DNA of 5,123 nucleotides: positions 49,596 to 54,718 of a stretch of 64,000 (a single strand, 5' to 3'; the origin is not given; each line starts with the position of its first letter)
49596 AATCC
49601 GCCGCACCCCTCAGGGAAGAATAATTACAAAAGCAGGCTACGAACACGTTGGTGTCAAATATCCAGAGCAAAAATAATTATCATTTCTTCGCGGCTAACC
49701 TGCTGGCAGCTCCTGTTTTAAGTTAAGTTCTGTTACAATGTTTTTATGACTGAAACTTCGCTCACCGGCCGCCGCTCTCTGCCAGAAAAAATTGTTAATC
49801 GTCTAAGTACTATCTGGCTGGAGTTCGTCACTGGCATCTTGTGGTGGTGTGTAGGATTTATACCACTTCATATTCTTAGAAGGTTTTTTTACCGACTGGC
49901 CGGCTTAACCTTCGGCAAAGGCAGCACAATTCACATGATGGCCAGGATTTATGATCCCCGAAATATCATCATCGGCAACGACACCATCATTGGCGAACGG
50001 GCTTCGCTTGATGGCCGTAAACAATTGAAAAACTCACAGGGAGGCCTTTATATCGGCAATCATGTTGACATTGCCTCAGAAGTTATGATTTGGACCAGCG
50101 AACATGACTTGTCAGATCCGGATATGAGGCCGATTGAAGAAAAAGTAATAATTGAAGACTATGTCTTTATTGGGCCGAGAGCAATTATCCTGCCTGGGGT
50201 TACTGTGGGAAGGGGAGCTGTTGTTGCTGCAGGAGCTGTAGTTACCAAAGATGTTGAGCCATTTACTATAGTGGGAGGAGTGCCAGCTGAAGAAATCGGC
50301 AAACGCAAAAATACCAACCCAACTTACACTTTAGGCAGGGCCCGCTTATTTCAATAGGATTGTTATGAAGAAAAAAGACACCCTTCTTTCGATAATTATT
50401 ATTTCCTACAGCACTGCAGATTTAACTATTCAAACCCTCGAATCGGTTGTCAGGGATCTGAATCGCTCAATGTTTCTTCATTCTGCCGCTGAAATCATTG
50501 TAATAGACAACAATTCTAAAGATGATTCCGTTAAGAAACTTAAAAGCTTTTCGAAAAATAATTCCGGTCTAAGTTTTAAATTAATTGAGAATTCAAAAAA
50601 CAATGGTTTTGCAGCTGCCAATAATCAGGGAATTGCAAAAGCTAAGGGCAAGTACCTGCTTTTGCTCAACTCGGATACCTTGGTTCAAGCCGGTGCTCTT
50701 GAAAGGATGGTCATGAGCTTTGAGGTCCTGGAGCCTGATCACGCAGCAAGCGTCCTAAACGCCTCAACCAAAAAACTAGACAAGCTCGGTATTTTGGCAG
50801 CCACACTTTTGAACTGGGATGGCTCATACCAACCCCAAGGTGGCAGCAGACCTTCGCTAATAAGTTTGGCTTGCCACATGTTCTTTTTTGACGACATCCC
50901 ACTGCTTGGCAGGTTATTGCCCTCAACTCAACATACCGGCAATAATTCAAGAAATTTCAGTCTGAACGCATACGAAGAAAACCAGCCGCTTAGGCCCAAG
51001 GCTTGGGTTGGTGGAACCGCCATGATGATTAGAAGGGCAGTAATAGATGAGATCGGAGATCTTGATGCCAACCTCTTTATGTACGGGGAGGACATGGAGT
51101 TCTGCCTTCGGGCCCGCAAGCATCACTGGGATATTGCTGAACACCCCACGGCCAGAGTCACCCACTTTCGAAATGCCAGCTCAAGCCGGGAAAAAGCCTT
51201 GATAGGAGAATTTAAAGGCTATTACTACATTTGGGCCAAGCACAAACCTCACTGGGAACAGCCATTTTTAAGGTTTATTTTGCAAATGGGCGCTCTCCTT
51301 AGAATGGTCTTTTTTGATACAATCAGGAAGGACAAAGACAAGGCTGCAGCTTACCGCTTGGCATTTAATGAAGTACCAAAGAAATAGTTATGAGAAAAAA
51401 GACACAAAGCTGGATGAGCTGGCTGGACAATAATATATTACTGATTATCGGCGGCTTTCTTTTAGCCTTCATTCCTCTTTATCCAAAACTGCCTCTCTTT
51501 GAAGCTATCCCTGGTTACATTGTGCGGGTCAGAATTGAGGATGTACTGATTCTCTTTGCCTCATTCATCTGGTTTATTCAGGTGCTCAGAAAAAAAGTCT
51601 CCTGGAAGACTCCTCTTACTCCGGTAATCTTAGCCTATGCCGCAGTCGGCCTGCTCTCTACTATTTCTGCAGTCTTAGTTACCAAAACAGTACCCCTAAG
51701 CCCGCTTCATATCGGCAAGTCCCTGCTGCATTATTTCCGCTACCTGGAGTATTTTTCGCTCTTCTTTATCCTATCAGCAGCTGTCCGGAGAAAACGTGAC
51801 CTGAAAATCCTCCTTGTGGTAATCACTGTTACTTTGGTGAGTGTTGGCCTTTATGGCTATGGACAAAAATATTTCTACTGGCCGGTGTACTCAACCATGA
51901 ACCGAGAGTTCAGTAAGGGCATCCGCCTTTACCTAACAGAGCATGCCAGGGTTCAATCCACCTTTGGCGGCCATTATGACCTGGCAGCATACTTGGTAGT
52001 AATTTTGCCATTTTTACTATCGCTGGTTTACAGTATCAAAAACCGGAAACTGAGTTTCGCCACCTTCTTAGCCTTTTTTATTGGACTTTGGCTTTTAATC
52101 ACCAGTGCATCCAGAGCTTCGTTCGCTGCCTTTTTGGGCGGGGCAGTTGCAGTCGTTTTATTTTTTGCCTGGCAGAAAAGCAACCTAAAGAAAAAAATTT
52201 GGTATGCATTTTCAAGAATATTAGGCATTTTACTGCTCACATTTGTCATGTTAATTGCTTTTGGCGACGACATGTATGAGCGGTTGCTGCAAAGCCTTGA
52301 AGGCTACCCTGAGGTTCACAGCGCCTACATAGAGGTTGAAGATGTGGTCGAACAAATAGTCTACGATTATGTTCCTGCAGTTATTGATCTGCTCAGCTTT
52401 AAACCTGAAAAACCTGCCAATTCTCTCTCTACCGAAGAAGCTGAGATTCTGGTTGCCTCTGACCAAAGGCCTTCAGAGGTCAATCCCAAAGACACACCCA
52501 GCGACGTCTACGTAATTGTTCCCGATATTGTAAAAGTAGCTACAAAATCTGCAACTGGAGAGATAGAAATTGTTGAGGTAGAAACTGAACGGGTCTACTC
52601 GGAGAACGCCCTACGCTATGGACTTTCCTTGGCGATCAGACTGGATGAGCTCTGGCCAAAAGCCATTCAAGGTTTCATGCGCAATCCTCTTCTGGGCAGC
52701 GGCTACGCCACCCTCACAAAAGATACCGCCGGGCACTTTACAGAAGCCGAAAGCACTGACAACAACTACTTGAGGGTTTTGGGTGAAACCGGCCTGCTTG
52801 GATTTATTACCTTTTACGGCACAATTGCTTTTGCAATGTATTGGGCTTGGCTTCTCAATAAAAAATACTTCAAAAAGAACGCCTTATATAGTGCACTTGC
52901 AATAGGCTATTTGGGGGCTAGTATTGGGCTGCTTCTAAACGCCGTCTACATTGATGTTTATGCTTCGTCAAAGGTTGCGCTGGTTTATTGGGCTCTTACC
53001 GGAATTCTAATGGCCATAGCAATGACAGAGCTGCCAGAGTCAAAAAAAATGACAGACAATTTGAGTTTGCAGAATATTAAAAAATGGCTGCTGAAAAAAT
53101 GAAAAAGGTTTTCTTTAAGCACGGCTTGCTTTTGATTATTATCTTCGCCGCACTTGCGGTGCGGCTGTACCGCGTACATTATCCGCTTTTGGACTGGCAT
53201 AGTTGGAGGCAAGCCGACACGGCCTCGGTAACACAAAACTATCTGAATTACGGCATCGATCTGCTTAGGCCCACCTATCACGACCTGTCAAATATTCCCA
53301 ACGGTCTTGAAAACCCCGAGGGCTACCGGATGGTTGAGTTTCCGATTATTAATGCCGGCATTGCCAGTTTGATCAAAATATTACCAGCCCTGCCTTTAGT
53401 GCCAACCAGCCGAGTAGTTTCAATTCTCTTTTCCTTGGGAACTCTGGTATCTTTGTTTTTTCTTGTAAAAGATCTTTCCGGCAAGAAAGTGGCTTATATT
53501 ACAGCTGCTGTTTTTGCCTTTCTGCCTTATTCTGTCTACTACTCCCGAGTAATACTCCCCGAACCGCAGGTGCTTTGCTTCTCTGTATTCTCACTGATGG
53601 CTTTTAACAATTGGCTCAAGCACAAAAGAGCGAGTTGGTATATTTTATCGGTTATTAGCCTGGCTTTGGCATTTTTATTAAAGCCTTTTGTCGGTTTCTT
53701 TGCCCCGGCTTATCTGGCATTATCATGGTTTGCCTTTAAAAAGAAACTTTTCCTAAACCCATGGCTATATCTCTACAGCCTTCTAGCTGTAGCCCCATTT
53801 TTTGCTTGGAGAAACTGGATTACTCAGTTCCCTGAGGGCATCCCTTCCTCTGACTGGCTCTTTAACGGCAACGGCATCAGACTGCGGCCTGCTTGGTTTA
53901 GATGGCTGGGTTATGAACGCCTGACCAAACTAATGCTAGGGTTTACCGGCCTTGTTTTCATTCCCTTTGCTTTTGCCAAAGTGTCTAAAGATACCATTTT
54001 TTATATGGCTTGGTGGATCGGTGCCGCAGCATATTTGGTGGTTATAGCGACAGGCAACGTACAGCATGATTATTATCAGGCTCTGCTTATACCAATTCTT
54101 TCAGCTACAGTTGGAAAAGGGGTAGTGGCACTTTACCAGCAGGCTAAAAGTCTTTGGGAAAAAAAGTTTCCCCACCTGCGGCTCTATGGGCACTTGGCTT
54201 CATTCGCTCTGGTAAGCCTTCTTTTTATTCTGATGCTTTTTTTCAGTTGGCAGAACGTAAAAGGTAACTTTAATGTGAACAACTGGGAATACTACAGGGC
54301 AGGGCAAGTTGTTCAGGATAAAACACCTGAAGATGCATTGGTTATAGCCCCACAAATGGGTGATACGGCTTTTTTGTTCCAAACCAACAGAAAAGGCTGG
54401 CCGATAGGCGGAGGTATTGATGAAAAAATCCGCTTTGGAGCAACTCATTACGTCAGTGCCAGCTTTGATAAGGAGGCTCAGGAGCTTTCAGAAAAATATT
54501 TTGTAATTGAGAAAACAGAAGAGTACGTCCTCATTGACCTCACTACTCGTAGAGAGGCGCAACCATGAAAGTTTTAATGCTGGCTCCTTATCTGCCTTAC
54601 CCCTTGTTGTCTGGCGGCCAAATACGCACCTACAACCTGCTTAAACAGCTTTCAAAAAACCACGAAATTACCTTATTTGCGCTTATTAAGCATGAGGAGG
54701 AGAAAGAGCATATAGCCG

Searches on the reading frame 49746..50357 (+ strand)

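Call 25: search_protein_families(library=pfam, proteins=[window:49746-50357:+], max_evalue=0.01)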
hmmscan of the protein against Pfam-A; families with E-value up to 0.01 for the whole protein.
window:49746-50357:+ (203 aa): 3 families
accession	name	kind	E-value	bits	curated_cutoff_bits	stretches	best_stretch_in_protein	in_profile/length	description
PF00132.30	Hexapep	-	6e-13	48.3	27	1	134-168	2-36/36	Bacterial transferase hexapeptide (six repeats)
PF14602.12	Hexapep_2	-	3.1e-10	40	27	1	134-168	2-34/34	Hexapeptide repeat of succinyl-transferase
PF25084.1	LbH_EIF2B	-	7.1e-05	23.2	54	1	71-170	13-103/105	EIF2B subunit epsilon LbH domain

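Call 65: search_protein_families(library=ncbifam, proteins=[window:49746-50357:+], max_evalue=0.00001)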
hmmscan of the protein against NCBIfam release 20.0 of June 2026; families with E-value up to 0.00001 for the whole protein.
window:49746-50357:+ (203 aa): 34 families (the best 25 are shown)
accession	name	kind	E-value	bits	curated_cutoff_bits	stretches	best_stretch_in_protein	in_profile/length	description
NF007797.0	PRK10502.1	subfamily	1.4e-24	86.8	192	1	30-190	22-182/183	WcaF family extracellular polysaccharide biosynthesis acetyltransferase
TIGR03308.1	phn_thr-fam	hypoth_equivalog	1e-18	68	201.65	1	130-188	105-163/204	phosphonate metabolim protein, transferase hexapeptide repeat family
NF033468.1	stregram_VatI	exception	1.9e-18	67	415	1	128-190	107-169/208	streptogramin A O-acetyltransferase Vat(I)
NF058585.1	HptprglPActTf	PfamEq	7.2e-17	61.5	300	1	133-190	106-163/172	heptaprenylglyceryl phosphate O-acetyltransferase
NF000504.1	stregram_VatH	exception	1.3e-16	61.2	475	1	112-188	96-172/216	streptogramin A O-acetyltransferase Vat(H)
TIGR03532.1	DapD_Ac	equivalog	1.4e-16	60.8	231.75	1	129-186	156-213/231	2,3,4,5-tetrahydropyridine-2,6-dicarboxylate N-acetyltransferase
NF000311.1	Vat_ABCDEFH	equivalog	2.4e-16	59.9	300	1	121-190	98-167/201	Vat family streptogramin A O-acetyltransferase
NF007499.0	PRK10092.1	equivalog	4.7e-16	59.1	314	1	101-185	94-181/183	maltose O-acetyltransferase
NF000490.1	chloram_CatB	equivalog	6.1e-16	58.4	350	1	134-189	111-166/210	type B chloramphenicol O-acetyltransferase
NF038307.1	EPS_acetyl_HpsU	equivalog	4.6e-15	55.7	305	1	32-183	23-174/178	hormogonium polysaccharide biosynthesis acetyltransferase HpsU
NF000111.1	stregram_VatD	exception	1.4e-14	54.4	400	1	119-189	99-169/209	streptogramin A O-acetyltransferase Vat(D)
NF007240.0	PRK09677.1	equivalog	6.1e-14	52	243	1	101-187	86-184/192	putative lipopolysaccharide biosynthesis O-acetyl transferase WbbJ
TIGR03570.1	NeuD_NnaD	subfamily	2.7e-13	50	160.8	1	133-181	153-201/202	NeuD/PglB/VioB family sugar acetyltransferase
NF000101.1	stregram_VatA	exception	2.9e-12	46.7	450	1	123-187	108-172/219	streptogramin A O-acetyltransferase Vat(A)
TIGR04008.1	WcaF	equivalog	3.1e-12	46.8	326.3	1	41-187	39-178/180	colanic acid biosynthesis acetyltransferase WcaF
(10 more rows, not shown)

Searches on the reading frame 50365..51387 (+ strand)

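Call 25: search_protein_families(library=pfam, proteins=[window:50365-51387:+], max_evalue=0.01)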
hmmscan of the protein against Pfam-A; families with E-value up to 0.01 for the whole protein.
window:50365-51387:+ (340 aa): 6 families
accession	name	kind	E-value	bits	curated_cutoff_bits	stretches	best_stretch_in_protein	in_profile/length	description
PF00535.33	Glycos_transf_2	-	9.2e-24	84.7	23.3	1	9-129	1-113/168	Glycosyl transferase family 2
PF13641.12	Glyco_tranf_2_3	-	1.3e-15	58.5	27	1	8-272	3-216/230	Glycosyltransferase like family 2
PF10111.15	Glyco_tranf_2_2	-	5.1e-11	43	27.3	1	28-117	19-104/276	Glycosyltransferase like family 2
PF13632.12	Glyco_trans_2_3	-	9.1e-06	26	27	1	213-308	71-157/198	Glycosyl transferase family group 2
PF13506.12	Glyco_transf_21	-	4.2e-05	23.5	21.7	0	214-264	101-152/174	Glycosyl transferase family 21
PF00483.29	NTP_transferase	-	0.0014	18.7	21.2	1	35-143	40-148/245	Nucleotidyl transferase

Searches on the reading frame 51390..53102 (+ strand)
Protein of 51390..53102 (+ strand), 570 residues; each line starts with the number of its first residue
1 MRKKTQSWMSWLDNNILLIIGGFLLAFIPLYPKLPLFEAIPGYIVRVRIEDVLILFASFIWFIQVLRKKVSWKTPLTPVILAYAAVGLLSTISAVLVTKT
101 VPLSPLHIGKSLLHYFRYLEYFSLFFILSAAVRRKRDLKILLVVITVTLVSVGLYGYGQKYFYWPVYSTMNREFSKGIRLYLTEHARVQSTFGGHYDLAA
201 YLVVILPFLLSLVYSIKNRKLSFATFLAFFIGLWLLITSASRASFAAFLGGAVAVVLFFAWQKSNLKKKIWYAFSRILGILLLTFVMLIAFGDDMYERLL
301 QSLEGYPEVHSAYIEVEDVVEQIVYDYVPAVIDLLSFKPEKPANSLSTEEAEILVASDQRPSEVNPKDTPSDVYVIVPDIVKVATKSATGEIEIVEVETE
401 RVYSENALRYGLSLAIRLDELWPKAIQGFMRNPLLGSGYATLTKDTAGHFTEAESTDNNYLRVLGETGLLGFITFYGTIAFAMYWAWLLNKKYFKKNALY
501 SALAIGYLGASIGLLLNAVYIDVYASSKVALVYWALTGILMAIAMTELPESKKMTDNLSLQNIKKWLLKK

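Call 25: search_protein_families(library=pfam, proteins=[window:51390-53102:+], max_evalue=0.01)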
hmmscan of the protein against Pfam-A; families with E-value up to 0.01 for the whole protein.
window:51390-53102:+ (570 aa): 1 family
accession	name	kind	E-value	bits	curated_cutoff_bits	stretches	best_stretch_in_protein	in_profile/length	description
PF04932.20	Wzy_C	-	6.5e-09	36.2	31.7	2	414-475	81-148/149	O-Antigen ligase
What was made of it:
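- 51390..53102 (+): Wzy_C (O-antigen ligase/polymerase-like) membrane protein elsewhere in the island. PF04932 at 6.5e-9 (call 25).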

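Call 65: search_protein_families(library=ncbifam, proteins=[window:51390-53102:+], max_evalue=0.00001)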
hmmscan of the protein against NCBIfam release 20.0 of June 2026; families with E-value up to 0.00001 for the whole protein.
window:51390-53102:+ (570 aa): 1 family
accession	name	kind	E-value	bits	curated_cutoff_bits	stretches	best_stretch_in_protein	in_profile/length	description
TIGR00947.1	2A73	equivalog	9.7e-09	34.7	366.4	0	453-543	332-422/425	IctB family putative bicarbonate transporter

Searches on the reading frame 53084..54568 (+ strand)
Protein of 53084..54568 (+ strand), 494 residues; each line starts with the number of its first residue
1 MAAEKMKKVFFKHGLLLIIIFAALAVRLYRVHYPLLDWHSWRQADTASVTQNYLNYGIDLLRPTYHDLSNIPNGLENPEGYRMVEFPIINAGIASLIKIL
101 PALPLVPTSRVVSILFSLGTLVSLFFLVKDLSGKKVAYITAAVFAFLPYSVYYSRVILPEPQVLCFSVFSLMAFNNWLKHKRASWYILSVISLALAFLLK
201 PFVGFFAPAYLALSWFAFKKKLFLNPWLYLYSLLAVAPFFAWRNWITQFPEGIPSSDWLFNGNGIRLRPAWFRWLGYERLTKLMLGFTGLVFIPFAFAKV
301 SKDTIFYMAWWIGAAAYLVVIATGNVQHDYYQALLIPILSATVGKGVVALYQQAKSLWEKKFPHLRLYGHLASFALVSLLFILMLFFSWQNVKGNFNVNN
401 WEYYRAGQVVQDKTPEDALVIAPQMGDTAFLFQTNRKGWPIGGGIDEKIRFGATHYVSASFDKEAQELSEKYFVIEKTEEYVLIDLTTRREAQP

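Call 25: search_protein_families(library=pfam, proteins=[window:53084-54568:+], max_evalue=0.01)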
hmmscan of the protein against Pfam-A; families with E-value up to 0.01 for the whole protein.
window:53084-54568:+ (494 aa): 1 family
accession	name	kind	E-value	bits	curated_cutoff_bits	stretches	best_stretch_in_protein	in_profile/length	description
PF13231.12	PMT_2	-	2.1e-13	51.3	26.1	1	110-242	25-157/160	Dolichyl-phosphate-mannose-protein mannosyltransferase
